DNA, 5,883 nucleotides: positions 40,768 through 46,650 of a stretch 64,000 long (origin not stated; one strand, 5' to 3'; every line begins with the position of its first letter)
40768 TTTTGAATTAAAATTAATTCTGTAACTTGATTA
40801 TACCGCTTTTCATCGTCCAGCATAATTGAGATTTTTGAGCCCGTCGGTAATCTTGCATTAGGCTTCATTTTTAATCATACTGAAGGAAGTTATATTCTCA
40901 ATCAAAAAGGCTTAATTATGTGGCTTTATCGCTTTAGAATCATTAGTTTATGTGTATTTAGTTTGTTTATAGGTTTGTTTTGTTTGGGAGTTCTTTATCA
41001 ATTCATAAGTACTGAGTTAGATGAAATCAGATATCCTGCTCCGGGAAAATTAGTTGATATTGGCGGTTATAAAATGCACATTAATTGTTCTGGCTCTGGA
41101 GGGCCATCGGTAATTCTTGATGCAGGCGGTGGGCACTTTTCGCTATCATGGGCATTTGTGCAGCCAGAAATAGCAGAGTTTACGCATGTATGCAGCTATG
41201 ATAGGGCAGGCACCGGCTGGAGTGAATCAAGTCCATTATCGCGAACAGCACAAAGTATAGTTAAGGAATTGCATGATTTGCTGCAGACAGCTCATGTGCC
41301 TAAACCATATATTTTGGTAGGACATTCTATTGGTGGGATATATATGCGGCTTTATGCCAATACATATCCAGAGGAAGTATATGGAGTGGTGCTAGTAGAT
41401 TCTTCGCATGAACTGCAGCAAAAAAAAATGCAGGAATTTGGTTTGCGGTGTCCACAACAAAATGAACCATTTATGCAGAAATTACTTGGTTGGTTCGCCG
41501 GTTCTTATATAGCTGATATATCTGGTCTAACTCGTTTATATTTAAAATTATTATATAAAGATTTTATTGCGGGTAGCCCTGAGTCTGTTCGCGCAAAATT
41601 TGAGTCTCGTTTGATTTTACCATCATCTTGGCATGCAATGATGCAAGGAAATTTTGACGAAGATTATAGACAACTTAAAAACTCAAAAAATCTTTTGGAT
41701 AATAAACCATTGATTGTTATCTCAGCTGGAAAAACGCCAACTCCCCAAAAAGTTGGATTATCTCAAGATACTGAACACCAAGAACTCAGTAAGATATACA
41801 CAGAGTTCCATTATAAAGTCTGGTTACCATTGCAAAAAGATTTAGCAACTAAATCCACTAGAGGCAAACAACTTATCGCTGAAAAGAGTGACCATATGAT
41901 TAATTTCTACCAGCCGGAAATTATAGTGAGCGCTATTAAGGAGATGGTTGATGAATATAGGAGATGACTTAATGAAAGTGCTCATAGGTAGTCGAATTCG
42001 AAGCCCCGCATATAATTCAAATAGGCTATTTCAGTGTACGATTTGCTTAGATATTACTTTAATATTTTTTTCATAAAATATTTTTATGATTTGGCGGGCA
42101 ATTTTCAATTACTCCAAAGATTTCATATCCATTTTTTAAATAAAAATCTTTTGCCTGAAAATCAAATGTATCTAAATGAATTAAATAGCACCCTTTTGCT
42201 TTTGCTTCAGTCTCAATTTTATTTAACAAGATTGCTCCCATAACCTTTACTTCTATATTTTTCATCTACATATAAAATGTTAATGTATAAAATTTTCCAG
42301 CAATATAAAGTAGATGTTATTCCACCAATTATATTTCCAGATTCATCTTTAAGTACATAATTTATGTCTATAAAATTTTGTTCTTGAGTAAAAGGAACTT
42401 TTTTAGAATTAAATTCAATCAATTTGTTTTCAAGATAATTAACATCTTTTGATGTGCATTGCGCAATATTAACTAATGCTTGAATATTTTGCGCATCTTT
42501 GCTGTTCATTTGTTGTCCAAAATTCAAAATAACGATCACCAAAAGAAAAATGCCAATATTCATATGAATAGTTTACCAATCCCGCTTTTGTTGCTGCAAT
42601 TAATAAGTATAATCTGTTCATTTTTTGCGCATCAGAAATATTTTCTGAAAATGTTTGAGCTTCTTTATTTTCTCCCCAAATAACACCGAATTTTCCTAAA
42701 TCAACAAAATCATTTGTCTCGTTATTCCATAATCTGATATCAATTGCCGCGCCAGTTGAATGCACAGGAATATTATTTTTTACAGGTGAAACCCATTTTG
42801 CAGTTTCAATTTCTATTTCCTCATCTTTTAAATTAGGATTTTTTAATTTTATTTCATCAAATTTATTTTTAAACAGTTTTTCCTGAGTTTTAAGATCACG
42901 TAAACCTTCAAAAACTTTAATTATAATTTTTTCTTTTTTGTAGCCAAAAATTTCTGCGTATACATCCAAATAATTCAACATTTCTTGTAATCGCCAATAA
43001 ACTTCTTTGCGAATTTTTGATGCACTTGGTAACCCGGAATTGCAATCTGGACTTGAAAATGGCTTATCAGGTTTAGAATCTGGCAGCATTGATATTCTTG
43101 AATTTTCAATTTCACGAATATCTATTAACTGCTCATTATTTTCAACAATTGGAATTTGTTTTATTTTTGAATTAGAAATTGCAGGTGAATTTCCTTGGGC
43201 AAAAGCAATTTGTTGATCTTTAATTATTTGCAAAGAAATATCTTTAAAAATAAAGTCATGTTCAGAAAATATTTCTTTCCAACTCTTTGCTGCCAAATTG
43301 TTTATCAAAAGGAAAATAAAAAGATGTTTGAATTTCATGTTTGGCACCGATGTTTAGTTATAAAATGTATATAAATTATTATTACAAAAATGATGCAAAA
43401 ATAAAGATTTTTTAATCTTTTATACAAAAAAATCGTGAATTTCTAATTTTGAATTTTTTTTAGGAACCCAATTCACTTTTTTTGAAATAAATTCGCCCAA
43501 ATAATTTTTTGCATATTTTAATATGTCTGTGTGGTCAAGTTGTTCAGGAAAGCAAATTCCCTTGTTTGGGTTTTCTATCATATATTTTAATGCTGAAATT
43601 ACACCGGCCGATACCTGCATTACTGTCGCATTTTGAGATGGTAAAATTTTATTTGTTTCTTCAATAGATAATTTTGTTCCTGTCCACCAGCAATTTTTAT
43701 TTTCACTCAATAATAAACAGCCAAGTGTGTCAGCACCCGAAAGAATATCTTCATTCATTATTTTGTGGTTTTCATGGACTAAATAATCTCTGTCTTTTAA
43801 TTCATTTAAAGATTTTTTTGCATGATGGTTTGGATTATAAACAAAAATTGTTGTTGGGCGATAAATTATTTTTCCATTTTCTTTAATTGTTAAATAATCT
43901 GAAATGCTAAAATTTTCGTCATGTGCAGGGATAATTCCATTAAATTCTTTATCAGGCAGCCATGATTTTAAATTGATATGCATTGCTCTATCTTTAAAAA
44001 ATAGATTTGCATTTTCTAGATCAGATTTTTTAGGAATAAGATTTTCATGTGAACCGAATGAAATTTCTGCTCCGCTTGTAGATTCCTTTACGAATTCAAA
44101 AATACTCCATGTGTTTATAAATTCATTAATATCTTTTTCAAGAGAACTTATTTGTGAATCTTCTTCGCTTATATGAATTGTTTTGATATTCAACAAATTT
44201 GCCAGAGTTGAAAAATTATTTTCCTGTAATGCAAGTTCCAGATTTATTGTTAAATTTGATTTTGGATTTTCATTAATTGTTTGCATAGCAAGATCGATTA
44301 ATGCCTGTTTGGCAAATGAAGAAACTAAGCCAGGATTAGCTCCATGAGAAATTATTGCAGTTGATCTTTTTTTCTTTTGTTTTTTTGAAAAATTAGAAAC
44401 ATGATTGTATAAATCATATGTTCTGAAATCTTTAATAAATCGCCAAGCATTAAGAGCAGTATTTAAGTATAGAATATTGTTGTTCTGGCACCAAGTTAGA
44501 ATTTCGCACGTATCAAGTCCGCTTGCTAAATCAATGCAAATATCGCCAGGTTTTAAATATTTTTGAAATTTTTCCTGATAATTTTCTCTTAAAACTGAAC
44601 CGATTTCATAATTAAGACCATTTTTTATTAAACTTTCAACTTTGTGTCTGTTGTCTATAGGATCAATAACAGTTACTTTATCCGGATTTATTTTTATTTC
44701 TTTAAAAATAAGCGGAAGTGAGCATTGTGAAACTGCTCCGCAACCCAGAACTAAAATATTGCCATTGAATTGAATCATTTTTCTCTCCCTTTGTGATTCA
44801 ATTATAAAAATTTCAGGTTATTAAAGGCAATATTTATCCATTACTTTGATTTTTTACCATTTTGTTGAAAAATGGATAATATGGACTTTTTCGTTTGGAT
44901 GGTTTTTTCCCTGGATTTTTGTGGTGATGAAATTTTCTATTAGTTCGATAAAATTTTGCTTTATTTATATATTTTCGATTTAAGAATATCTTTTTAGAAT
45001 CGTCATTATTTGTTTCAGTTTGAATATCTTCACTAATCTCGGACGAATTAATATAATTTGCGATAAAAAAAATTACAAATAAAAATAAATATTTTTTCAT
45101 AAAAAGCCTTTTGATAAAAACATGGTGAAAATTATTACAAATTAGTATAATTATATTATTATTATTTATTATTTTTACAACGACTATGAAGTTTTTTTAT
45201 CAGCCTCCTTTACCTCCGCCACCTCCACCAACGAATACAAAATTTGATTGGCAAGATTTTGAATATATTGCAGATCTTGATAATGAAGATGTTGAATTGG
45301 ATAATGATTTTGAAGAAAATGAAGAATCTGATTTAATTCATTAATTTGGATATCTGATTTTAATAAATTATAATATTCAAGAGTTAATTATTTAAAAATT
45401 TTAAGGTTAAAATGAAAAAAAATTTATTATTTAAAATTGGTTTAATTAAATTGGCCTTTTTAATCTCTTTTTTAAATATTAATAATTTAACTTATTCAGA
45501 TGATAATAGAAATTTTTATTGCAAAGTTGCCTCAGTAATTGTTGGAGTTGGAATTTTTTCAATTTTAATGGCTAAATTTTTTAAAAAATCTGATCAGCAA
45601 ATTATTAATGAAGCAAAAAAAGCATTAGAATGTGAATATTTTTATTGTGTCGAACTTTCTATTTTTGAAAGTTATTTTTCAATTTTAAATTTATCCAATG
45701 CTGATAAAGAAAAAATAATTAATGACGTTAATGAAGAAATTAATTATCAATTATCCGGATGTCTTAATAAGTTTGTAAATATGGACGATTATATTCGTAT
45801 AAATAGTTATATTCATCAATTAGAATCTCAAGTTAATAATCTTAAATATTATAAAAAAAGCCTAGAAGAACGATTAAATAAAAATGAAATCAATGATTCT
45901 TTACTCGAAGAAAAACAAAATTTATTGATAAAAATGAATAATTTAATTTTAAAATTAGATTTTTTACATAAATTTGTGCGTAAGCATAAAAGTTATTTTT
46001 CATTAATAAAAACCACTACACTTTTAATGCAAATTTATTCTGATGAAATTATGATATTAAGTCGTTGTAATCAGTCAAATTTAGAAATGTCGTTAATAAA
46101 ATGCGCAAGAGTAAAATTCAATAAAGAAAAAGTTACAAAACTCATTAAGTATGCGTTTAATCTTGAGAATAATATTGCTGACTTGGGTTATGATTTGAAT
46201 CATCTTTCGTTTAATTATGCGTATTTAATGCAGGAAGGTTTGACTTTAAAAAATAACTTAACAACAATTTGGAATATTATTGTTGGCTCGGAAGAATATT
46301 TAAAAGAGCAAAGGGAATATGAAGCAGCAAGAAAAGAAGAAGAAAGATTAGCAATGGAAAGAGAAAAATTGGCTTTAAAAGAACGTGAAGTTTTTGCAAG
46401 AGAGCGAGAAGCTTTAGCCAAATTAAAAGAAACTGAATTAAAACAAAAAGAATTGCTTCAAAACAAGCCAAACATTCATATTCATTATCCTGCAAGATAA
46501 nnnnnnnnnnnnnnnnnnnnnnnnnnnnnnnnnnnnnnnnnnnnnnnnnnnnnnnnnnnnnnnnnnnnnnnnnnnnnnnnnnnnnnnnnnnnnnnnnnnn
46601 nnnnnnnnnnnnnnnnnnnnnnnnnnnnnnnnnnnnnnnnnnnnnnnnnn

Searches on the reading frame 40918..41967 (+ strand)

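Call 60: search_protein_families(library=pfam, proteins=[window:40918-41967:+], max_evalue=0.001)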
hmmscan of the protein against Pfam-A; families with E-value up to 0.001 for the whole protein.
window:40918-41967:+ (349 aa): 4 families
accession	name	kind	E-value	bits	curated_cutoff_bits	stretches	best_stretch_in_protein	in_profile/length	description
PF00561.26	Abhydrolase_1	-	9.5e-17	61.9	25.8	1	65-275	3-212/245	alpha/beta hydrolase fold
PF12697.13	Abhydrolase_6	-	3.5e-12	47.9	26.3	1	67-255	3-167/217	Alpha/beta hydrolase family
PF12146.15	Hydrolase_4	-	9.2e-09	35.4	27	1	90-199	33-135/239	Serine aminopeptidase, S33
PF00975.26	Thioesterase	-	0.00052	20.7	26.4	0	90-141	29-78/226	Thioesterase domain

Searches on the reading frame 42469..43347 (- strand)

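Call 60: search_protein_families(library=pfam, proteins=[window:42469-43347:-], max_evalue=0.001)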
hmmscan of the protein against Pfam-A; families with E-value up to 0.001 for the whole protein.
window:42469-43347:- (292 aa): 2 families
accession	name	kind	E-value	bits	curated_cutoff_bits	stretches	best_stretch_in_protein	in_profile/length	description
PF01427.22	Peptidase_M15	-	2.2e-10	41.1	27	1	191-273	107-188/199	D-ala-D-ala dipeptidase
PF02557.22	VanY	-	1.5e-06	28.5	25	1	136-269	19-129/132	D-alanyl-D-alanine carboxypeptidase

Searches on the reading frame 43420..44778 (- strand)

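Call 60: search_protein_families(library=pfam, proteins=[window:43420-44778:-], max_evalue=0.001)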
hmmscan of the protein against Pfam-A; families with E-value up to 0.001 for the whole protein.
window:43420-44778:- (452 aa): 2 families
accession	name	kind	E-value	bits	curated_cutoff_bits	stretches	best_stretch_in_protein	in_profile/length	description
PF03435.24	Sacchrp_dh_NADP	-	7.7e-17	62.3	25.1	1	8-142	1-129/129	Saccharopine dehydrogenase NADP binding domain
PF16653.10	Sacchrp_dh_C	-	9.3e-15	55.9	31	1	146-429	1-259/265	Saccharopine dehydrogenase C-terminal domain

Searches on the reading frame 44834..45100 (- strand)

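Call 4: search_protein_families(library=pfam, proteins=[window:44834-45100:-], max_evalue=1)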
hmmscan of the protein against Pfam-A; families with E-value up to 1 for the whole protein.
window:44834-45100:- (88 aa): 2 families
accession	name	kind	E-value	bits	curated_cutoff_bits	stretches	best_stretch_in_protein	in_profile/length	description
PF05814.16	Ac76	-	0.11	12.9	22.5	1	5-43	31-72/83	Orf76 (Ac76)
PF09716.15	ETRAMP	-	0.62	10.5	29.1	1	2-48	4-51/81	Malarial early transcribed membrane protein (ETRAMP)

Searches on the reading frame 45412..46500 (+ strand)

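Call 4: search_protein_families(library=pfam, proteins=[window:45412-46500:+], max_evalue=1)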
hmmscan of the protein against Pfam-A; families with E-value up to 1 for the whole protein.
window:45412-46500:+ (362 aa): 1 family
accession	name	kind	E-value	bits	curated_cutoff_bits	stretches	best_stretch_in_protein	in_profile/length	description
PF15784.10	GPS2_interact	-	0.31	11.9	27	1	129-162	38-71/92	G-protein pathway suppressor 2-interacting domain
